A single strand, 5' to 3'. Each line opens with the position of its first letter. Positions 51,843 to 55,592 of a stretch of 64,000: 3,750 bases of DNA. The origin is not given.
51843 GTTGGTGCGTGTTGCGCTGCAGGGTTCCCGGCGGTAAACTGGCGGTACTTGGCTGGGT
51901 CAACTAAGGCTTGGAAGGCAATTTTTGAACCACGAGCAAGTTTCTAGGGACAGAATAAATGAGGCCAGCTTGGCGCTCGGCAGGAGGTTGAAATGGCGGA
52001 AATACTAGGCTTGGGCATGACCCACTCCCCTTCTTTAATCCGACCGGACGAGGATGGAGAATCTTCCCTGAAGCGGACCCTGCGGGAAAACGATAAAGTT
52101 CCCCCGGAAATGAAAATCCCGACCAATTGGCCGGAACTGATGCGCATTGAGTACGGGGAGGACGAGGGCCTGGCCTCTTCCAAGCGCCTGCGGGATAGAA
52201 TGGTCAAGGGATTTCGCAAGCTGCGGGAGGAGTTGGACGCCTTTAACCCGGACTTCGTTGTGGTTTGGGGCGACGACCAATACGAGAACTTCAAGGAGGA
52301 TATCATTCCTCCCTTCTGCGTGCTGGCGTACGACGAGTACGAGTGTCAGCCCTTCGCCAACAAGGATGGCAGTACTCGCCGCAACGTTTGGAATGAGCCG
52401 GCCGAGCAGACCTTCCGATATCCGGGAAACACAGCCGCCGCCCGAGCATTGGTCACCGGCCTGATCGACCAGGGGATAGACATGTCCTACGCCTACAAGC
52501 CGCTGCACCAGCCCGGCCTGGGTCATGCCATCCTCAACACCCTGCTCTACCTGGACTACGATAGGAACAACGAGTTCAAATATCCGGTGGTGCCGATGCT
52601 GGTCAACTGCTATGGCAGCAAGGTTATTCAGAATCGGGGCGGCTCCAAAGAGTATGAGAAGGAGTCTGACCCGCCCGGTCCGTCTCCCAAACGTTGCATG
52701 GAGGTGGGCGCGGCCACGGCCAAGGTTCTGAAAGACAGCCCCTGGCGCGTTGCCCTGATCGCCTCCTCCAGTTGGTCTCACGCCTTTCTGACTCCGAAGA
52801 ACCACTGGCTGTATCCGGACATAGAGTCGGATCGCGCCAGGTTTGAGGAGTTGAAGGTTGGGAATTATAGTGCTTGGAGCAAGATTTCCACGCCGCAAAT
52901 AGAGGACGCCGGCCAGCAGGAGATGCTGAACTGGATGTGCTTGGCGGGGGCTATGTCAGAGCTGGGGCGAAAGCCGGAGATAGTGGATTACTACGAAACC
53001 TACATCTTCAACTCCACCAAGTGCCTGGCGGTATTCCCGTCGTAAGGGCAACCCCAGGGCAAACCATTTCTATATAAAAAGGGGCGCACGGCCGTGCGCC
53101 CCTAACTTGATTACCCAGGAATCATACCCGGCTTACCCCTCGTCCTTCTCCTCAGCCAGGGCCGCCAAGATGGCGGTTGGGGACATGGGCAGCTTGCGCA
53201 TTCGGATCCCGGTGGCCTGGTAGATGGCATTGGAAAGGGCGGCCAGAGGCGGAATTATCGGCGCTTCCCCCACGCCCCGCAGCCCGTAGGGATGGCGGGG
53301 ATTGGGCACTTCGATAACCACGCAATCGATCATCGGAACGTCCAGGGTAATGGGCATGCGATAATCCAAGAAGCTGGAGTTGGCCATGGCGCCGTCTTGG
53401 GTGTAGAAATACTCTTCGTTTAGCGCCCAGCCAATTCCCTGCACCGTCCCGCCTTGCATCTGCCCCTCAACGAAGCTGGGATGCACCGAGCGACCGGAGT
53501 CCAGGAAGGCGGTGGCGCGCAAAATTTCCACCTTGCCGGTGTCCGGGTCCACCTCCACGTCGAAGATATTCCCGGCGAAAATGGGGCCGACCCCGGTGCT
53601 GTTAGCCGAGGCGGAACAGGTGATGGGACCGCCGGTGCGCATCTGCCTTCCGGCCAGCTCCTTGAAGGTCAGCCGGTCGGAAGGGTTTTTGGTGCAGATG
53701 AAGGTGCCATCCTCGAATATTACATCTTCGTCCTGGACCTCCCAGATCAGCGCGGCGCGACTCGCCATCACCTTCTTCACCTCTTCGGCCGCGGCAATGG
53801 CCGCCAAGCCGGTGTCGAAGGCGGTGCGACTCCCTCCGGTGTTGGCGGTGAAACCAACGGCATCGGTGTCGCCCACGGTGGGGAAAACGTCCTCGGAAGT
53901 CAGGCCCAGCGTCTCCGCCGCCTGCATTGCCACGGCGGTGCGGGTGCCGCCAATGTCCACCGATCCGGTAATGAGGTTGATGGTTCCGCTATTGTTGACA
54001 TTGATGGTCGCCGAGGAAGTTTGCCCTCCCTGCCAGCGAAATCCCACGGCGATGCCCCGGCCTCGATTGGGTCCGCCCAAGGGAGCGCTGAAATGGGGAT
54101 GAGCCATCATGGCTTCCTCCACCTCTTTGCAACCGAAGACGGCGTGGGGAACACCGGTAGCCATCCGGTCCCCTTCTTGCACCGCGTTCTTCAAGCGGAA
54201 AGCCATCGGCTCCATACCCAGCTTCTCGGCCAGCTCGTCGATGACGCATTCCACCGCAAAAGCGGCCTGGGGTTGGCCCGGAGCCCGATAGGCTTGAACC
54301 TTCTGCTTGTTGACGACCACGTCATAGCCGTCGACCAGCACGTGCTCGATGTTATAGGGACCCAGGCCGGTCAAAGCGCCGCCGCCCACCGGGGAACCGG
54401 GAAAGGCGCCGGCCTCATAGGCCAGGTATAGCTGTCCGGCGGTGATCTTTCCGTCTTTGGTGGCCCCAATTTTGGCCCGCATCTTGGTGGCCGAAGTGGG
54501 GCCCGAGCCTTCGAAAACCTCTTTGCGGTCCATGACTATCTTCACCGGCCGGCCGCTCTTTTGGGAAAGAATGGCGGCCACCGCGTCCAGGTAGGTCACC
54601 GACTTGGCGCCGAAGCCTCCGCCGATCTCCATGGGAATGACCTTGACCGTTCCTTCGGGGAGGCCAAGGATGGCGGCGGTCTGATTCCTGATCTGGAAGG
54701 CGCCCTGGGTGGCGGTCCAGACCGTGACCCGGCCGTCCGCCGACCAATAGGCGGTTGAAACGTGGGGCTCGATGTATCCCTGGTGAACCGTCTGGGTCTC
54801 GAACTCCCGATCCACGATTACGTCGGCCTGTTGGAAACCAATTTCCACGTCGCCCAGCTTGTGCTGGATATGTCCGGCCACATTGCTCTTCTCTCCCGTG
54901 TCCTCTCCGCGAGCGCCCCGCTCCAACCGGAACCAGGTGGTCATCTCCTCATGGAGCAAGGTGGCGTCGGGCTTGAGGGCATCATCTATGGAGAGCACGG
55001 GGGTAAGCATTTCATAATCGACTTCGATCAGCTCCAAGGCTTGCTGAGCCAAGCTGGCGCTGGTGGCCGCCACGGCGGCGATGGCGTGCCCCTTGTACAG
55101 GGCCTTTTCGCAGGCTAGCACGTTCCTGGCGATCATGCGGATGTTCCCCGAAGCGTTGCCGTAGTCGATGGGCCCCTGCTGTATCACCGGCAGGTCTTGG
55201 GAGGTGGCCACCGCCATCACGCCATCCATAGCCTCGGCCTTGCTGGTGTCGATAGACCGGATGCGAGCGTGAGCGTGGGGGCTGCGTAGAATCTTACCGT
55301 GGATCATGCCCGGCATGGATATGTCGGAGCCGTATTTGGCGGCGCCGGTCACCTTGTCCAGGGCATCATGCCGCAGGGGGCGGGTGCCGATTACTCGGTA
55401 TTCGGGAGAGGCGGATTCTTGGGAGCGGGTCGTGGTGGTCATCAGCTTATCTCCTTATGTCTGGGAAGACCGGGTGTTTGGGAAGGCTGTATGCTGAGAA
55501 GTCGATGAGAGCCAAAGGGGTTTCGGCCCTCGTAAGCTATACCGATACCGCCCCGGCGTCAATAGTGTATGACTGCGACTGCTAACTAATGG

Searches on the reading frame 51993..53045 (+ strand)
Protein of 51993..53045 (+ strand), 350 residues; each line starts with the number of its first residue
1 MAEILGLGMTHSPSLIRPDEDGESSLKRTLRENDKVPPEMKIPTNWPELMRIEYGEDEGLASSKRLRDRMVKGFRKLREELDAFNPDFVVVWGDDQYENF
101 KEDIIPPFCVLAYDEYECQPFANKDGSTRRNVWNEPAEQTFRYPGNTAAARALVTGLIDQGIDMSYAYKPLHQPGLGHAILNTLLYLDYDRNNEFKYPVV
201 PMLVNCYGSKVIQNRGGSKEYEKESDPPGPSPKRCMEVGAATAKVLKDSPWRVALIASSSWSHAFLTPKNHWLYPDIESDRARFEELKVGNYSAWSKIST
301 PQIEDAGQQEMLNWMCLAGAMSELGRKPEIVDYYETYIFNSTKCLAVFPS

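Call 17: search_protein_families(library=pfam, proteins=[window:51993-53045:+], max_evalue=0.00001)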
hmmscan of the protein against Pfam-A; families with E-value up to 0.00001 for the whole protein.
window:51993-53045:+ (350 aa): 1 family
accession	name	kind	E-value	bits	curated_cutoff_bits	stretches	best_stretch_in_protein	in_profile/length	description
PF02900.23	LigB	-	4.3e-12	46.1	26.3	1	228-331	145-252/269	Catalytic LigB subunit of aromatic ring-opening dioxygenase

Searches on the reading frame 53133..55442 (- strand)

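Call 17: search_protein_families(library=pfam, proteins=[window:53133-55442:-], max_evalue=0.00001)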
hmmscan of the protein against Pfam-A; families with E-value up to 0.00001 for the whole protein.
window:53133-55442:- (769 aa): 3 families
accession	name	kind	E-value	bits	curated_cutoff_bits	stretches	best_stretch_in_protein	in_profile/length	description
PF02738.23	MoCoBD_1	-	3.4e-69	233.1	27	1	185-420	6-244/244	Molybdopterin cofactor-binding domain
PF20256.3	MoCoBD_2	-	1.3e-59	202.5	27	1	461-703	21-283/283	Molybdopterin cofactor-binding domain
PF01315.27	Ald_Xan_dh_C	-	2.2e-29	102.4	31.3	1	32-146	1-109/110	Aldehyde oxidase and xanthine dehydrogenase, a/b hammerhead domain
